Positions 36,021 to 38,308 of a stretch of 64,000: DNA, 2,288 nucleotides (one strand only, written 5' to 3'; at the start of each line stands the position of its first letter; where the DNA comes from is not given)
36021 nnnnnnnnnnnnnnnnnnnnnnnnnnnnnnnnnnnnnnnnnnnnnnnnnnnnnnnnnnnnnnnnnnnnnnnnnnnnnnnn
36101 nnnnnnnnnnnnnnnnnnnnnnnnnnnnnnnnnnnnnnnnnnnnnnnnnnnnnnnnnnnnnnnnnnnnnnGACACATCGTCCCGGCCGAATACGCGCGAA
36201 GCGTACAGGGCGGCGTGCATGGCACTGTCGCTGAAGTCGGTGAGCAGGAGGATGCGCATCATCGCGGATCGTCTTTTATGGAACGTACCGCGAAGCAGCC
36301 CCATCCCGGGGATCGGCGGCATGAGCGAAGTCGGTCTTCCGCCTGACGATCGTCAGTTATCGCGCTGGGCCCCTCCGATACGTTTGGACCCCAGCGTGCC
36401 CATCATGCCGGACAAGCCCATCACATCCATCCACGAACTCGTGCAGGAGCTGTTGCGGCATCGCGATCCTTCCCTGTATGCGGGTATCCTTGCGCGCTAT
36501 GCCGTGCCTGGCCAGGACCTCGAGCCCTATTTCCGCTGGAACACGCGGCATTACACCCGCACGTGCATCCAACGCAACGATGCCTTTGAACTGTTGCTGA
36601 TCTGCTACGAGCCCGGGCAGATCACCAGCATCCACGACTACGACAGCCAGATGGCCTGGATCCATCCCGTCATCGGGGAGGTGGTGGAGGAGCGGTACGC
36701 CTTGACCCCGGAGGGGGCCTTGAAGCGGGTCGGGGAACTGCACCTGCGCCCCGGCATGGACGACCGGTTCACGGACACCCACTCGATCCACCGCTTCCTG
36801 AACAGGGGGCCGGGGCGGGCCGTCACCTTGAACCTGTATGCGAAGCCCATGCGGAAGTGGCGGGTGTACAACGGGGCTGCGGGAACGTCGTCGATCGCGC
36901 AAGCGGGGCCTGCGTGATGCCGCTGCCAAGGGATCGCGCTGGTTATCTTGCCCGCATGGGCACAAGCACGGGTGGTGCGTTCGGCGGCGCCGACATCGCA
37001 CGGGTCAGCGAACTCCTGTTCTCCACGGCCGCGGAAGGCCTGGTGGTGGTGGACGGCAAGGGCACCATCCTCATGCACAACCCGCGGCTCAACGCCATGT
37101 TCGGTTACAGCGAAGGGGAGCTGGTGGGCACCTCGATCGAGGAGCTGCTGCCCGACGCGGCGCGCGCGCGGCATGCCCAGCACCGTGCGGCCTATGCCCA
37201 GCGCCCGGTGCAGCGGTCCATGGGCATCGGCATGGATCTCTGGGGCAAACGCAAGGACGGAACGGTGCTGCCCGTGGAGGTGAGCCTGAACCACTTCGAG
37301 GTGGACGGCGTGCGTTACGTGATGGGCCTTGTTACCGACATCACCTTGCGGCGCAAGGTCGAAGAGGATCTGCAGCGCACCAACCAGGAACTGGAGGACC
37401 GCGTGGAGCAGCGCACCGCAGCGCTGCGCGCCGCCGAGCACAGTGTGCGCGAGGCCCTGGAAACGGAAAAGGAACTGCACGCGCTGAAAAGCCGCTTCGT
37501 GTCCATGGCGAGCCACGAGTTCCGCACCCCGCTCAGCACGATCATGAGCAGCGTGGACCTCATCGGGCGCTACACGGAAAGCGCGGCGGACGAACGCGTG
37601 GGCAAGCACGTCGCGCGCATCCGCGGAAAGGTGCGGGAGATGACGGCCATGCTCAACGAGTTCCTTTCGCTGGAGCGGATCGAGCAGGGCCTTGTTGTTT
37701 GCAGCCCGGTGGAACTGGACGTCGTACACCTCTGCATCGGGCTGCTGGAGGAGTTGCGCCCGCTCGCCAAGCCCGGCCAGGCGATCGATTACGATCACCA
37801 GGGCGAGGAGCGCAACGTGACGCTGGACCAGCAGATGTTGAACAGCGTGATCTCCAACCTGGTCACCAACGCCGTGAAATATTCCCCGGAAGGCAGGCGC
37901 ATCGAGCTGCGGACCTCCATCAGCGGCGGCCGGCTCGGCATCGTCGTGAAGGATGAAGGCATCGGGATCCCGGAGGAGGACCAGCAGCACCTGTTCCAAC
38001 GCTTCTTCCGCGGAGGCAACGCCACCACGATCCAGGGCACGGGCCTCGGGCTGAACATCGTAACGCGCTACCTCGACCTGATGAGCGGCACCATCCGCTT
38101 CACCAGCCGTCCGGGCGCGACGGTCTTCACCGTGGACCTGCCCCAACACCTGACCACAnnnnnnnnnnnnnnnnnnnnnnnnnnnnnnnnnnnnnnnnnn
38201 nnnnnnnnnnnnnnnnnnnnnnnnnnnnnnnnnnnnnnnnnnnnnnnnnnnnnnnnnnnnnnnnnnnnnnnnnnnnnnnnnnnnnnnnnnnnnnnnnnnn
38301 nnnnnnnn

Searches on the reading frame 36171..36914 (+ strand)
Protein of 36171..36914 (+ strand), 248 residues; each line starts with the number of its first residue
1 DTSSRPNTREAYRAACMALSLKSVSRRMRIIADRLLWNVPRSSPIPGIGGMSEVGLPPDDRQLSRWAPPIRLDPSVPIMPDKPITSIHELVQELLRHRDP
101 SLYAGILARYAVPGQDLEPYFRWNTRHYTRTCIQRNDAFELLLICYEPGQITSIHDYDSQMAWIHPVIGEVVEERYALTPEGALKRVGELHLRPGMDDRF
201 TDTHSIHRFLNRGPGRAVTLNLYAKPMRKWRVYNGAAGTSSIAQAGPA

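Call 38: search_protein_families(library=pfam, proteins=[window:36171-36914:+], max_evalue=0.001)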
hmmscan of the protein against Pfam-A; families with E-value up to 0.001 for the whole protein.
window:36171-36914:+ (248 aa): 1 family
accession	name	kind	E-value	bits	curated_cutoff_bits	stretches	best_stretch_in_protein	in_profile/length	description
PF05995.18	CDO_I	-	4e-12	46.4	23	1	85-234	17-168/170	Cysteine dioxygenase type I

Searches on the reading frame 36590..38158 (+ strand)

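Call 38: search_protein_families(library=pfam, proteins=[window:36590-38158:+], max_evalue=0.001)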
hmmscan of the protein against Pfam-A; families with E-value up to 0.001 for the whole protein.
window:36590-38158:+ (523 aa): 8 families
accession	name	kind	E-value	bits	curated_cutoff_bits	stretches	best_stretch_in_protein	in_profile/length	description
PF02518.31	HATPase_c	-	4.5e-27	95.1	26.4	1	413-519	2-109/111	Histidine kinase-, DNA gyrase B-, and HSP90-like ATPase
PF00512.31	HisKA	-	9.8e-14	51.6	26.9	1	300-367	2-66/66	His Kinase A (phospho-acceptor) domain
PF00989.32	PAS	-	7.6e-12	45.7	22.6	1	143-251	6-113/113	PAS fold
PF13426.13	PAS_9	-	1.8e-10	41.4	27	1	149-252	2-102/103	PAS domain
PF08448.16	PAS_4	-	7.7e-09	36.2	23.1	1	148-255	5-109/110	PAS fold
PF13188.13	PAS_8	-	1.5e-06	28.3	21.8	1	142-191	5-55/65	PAS domain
PF12860.13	PAS_7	-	7.1e-06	26.6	27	1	148-258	5-114/115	PAS fold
PF24820.1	Diguanyl_cycl_sensor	-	3.4e-05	24.2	28.1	1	147-245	5-105/109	Diguanylate cyclase-like sensor domain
